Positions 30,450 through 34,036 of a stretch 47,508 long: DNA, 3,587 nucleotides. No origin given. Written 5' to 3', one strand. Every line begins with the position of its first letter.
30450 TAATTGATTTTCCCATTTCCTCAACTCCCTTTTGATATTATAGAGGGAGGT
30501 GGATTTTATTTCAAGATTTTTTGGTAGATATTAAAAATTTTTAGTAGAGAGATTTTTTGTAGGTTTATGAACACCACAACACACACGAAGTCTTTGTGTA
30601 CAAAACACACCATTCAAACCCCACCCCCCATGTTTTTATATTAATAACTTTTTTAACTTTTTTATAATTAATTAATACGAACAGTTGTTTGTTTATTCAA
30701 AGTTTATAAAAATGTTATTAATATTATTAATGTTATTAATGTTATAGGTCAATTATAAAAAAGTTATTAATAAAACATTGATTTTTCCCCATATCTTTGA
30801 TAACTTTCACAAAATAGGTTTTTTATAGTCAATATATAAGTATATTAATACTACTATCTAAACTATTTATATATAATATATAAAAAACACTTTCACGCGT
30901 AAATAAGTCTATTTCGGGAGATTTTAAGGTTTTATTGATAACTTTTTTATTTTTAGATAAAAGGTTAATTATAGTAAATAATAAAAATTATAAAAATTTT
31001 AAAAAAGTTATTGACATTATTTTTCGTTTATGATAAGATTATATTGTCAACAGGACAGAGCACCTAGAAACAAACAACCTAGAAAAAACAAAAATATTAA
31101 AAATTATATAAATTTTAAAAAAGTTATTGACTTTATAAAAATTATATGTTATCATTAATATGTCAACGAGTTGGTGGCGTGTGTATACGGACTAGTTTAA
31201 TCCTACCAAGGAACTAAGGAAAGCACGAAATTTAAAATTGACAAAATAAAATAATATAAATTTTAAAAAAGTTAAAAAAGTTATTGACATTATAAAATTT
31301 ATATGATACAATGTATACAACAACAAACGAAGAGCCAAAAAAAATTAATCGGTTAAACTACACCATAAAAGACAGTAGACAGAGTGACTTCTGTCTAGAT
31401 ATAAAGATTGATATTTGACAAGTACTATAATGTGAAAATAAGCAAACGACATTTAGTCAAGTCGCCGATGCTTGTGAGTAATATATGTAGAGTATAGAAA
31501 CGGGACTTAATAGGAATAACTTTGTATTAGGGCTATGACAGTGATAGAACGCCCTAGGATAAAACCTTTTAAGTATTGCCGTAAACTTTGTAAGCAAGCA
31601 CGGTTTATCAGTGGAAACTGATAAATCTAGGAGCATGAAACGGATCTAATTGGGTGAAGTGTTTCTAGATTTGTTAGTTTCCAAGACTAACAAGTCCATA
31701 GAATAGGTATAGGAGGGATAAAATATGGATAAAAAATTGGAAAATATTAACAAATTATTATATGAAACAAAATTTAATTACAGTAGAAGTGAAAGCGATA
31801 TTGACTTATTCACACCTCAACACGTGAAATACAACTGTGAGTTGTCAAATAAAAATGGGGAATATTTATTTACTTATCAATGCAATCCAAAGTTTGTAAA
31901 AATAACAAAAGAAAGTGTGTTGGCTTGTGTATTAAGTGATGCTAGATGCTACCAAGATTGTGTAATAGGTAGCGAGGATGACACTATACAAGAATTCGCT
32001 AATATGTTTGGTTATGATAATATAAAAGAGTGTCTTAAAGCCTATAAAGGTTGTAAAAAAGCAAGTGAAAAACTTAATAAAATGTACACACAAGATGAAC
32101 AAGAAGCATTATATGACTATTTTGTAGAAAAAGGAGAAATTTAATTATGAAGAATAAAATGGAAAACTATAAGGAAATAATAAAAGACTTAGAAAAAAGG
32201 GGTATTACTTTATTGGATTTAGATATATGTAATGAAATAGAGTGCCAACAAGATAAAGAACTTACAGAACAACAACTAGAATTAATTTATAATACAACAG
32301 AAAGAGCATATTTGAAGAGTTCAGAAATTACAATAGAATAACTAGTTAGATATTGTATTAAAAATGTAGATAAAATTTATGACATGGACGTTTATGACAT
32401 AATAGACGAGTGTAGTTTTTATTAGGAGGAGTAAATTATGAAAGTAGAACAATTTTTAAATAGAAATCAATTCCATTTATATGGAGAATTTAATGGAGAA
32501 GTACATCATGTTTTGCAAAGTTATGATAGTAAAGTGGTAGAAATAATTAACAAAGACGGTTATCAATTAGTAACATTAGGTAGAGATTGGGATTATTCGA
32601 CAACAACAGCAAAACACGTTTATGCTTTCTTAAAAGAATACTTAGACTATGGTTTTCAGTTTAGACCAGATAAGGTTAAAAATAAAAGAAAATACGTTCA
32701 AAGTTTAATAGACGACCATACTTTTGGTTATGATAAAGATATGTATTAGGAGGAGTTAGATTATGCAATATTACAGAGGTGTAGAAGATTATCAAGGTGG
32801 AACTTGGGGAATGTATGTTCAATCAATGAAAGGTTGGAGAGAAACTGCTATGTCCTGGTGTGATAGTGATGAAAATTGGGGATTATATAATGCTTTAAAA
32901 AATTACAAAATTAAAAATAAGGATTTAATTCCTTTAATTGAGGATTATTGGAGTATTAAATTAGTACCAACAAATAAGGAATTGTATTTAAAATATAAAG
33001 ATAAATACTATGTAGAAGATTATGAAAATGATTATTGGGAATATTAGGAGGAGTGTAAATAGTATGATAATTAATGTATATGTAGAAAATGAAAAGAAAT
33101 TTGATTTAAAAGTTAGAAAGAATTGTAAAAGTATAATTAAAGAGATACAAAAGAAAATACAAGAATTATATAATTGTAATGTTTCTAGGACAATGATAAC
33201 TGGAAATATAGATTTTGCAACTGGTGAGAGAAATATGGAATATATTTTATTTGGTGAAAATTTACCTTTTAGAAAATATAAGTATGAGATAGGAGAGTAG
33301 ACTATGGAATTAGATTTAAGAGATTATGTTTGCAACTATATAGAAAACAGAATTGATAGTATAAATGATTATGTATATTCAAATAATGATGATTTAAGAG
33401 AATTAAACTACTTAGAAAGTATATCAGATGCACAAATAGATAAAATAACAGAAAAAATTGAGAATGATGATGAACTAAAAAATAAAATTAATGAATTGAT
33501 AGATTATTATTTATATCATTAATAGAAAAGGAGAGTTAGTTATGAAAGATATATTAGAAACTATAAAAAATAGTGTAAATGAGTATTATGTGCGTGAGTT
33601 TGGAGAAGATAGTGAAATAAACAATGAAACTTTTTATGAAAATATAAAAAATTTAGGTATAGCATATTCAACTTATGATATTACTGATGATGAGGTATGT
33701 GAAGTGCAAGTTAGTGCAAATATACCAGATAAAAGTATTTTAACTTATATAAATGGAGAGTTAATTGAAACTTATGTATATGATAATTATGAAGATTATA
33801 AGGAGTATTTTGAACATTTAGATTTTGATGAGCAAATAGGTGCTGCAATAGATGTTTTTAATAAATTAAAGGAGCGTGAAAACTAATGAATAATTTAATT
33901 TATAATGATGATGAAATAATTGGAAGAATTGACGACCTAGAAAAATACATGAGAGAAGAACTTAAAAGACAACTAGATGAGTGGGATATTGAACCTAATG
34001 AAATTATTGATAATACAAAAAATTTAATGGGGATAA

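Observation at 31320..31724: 400-nt ORF-free, hairpin-dense leader between the tandem early promoters and the first gene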

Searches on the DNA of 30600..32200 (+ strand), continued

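Call 82: search_with_rna_model(model_id=R1, sources=[L276, L277, L278, L279, L280, L281, L282, L283, L284, L285, L286, L287, L288], max_evalue=1, show_alignments=4)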
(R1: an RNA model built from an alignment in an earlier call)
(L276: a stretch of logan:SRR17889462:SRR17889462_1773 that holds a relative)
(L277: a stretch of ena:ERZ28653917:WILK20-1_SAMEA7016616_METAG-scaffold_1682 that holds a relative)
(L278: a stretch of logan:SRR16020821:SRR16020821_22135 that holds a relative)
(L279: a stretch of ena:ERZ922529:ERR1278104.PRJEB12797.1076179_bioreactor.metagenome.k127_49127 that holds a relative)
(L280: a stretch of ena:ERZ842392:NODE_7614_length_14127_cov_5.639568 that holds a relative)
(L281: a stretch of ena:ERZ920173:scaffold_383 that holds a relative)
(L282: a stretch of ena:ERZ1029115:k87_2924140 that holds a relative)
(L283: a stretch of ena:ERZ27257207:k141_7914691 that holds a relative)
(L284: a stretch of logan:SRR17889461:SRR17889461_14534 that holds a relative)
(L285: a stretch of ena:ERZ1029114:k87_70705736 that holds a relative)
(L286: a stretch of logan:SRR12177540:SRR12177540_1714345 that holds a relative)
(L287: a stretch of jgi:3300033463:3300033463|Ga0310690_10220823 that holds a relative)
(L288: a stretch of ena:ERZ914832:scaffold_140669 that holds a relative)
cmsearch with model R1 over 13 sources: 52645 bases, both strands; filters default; matches with E-value up to 1: 8.
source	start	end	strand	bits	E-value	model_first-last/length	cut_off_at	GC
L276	1804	1913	-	108.7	7e-22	1-110/110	no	0.35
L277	1811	1921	-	102.7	1.6e-20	1-110/110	no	0.37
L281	1411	1523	-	97.5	2.2e-19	1-110/110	no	0.37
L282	291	403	-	97.5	2.2e-19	1-110/110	no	0.37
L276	1811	1920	+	40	1.6e-06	1-110/110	no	0.37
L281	1436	1506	+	39.4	2.2e-06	18-88/110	no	0.38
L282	316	386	+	39.4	2.2e-06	18-88/110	no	0.38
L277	1822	1927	+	36.3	1.1e-05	1-110/110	no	0.36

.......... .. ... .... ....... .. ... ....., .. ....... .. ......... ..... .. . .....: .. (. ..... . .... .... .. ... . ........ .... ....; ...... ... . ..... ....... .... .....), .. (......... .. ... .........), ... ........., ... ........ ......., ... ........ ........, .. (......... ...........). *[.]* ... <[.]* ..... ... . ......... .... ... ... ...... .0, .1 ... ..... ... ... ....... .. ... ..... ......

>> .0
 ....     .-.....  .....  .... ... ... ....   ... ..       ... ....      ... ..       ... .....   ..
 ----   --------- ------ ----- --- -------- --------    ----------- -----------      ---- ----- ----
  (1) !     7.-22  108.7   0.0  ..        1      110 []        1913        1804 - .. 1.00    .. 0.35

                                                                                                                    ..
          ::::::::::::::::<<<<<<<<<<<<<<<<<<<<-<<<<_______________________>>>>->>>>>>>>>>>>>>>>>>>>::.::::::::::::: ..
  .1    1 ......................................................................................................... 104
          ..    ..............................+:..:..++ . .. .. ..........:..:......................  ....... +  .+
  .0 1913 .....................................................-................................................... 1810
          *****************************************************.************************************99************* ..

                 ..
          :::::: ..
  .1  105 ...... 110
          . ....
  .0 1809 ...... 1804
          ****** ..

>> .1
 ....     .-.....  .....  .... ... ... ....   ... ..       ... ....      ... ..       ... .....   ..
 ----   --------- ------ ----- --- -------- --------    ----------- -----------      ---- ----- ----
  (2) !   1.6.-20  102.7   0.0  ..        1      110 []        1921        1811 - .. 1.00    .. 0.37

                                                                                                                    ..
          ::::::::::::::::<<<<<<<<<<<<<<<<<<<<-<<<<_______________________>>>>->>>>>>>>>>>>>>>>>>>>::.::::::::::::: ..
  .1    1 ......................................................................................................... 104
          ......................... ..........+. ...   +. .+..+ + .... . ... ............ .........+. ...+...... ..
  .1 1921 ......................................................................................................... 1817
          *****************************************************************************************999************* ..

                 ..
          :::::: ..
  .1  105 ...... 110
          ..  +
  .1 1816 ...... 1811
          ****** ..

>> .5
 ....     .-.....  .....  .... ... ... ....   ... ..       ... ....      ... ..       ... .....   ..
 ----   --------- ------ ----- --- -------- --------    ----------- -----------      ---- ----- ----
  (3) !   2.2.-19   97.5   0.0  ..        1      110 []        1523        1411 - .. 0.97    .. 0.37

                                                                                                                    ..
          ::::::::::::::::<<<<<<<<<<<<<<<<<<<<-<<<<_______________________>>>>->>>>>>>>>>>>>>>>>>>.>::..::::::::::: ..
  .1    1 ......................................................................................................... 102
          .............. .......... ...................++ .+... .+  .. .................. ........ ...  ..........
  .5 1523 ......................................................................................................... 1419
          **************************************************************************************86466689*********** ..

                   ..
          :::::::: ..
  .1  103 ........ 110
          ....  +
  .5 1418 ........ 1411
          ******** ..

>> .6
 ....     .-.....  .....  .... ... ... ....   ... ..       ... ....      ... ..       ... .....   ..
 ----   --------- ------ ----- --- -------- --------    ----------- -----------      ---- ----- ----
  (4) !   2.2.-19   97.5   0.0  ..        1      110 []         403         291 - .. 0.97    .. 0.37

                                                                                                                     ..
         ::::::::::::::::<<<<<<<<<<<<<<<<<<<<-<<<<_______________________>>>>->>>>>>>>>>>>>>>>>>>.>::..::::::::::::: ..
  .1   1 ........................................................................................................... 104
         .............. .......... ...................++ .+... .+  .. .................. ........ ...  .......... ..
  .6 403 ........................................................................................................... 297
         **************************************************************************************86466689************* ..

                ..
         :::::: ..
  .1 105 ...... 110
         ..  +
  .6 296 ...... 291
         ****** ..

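Call 87: search_with_rna_model(model_id=R1, sources=[window, L003, L004, L019, L031, L083, L142, L144, L145, L146, L147, L149, L150, L155, L276, L277, L281], max_evalue=1e-10, make_alignment=true)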
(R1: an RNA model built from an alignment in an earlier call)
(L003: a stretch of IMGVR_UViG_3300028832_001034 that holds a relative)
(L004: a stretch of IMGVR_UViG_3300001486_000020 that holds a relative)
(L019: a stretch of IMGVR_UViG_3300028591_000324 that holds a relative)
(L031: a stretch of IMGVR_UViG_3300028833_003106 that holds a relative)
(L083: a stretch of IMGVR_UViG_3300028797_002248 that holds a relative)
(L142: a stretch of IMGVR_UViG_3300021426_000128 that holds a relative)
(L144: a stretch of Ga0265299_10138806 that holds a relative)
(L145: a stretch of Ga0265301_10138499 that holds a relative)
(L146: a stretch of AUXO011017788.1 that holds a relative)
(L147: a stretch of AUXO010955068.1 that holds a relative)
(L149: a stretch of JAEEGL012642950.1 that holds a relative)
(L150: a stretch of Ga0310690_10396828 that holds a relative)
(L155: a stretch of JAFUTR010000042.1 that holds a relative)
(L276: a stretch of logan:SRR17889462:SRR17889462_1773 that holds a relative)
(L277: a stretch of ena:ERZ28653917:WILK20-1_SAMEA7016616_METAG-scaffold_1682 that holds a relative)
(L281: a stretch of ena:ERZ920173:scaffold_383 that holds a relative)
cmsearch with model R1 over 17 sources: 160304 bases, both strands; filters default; matches with E-value up to 1e-10: 17.
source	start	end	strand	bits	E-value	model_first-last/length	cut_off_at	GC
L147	670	780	+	117.8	1.9e-23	1-110/110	no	0.34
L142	1183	1291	+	115.1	7.7e-23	1-110/110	no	0.32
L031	2531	2644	+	114.4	1.1e-22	1-110/110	no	0.32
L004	3389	3497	-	114.4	1.1e-22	1-110/110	no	0.33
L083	5269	5389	-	114.2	1.3e-22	1-110/110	no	0.35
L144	539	647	-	113.1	2.2e-22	1-110/110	no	0.36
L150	869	979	-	112.2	3.5e-22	1-110/110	no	0.35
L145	109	216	-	111.6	4.7e-22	1-110/110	no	0.33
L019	4684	4791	-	108.8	2e-21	1-110/110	no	0.34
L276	1804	1913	-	108.7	2.1e-21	1-110/110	no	0.35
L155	6279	6387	+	108.2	2.8e-21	1-110/110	no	0.35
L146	3216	3320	-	107.1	4.8e-21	1-110/110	no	0.34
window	31596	31705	+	105.6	1.1e-20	1-110/110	no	0.36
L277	1811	1921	-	102.7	4.7e-20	1-110/110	no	0.37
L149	1624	1729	-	100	1.8e-19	1-110/110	no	0.33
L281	1411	1523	-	97.5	6.6e-19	1-110/110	no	0.37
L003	194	353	-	82.8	1.3e-15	1-110/110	no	0.34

Alignment A5: 17 matches aligned to the model, 185 columns, each read 5' to 3' on its own strand. Consensus structure (alignment columns), stored with it:
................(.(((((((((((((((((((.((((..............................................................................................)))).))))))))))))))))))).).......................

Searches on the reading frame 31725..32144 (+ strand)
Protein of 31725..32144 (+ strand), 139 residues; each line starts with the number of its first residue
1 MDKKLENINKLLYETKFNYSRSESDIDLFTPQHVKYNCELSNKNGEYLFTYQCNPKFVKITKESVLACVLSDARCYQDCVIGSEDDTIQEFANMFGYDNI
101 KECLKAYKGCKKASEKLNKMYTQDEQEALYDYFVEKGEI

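Call 11: search_dna_similar(query=window:31725-32144:+, collection=phages, mode=protein, max_rows=15, max_evalue=0.01)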
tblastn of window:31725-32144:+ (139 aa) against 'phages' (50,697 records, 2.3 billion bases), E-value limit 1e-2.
No match.

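Call 12: find_related_loci(query=window:31725-32141:+, collection=viral_contigs, flank=4000)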
Query window:31725-32141:+ (139 aa) in viral_contigs; peptide patterns used: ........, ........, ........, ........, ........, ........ (x = any residue, [..] = any of these).
5 stretches matched a pattern, but none encodes a relative of the query by tblastn (E <= 1e-3).

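Call 14: search_protein_families(library=phrogs, proteins=[window:31725-32144:+], max_evalue=0.01)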
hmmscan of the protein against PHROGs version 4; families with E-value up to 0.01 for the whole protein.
window:31725-32144:+ (139 aa): 1 family
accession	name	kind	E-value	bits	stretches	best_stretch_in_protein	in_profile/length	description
phrog_4273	-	unknown function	7.7e-08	33.4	1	56-133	77-147/150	-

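Call 15: search_protein_families(library=pfam, proteins=[window:31725-32144:+], max_evalue=0.01)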
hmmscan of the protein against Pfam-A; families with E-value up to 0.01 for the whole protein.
window:31725-32144:+ (139 aa): 0 families

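Call 55: search_protein_families(library=pfam, proteins=[window:31725-32144:+], max_evalue=0.01)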
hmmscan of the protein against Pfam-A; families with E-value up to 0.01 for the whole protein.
window:31725-32144:+ (139 aa): 0 families

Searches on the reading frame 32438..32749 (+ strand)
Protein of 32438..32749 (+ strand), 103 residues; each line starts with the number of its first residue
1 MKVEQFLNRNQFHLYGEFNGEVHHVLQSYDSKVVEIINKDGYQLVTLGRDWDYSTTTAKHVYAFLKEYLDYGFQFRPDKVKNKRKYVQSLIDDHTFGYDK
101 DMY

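Call 14: search_protein_families(library=phrogs, proteins=[window:32438-32749:+], max_evalue=0.01)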
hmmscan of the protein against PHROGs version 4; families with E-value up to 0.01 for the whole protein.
window:32438-32749:+ (103 aa): 3 families
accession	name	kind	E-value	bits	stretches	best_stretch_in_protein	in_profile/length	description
phrog_4264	-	unknown function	7.1e-06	27.3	1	21-71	33-77/93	-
phrog_21575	-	unknown function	9.8e-05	23.1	1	10-66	40-93/117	-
phrog_5643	-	unknown function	0.00018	22.2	1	23-80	19-69/79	-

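Call 15: search_protein_families(library=pfam, proteins=[window:32438-32749:+], max_evalue=0.01)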
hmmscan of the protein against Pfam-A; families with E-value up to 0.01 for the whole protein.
window:32438-32749:+ (103 aa): 0 families

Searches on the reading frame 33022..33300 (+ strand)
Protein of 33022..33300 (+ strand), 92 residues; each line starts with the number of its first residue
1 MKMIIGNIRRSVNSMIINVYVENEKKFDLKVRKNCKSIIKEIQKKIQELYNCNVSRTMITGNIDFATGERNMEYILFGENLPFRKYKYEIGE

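Call 14: search_protein_families(library=phrogs, proteins=[window:33022-33300:+], max_evalue=0.01)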
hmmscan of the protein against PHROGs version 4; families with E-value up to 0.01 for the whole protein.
window:33022-33300:+ (92 aa): 0 families

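Call 15: search_protein_families(library=pfam, proteins=[window:33022-33300:+], max_evalue=0.01)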
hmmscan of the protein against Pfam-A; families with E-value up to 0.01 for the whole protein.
window:33022-33300:+ (92 aa): 1 family
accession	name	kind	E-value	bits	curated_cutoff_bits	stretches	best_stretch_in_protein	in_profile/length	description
PF12246.13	MKT1_C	-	0.0086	15.8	27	0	36-85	104-149/240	Temperature dependent protein affecting M2 dsRNA replication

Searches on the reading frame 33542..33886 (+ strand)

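Call 14: search_protein_families(library=phrogs, proteins=[window:33542-33886:+], max_evalue=0.01)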
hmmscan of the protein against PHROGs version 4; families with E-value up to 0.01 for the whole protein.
window:33542-33886:+ (114 aa): 0 families

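Call 15: search_protein_families(library=pfam, proteins=[window:33542-33886:+], max_evalue=0.01)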
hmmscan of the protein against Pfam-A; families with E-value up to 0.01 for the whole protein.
window:33542-33886:+ (114 aa): 1 family
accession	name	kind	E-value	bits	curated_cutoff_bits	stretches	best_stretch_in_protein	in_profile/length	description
PF09188.15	DUF1951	-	0.003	17.9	24.4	1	1-47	40-86/137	Domain of unknown function (DUF1951)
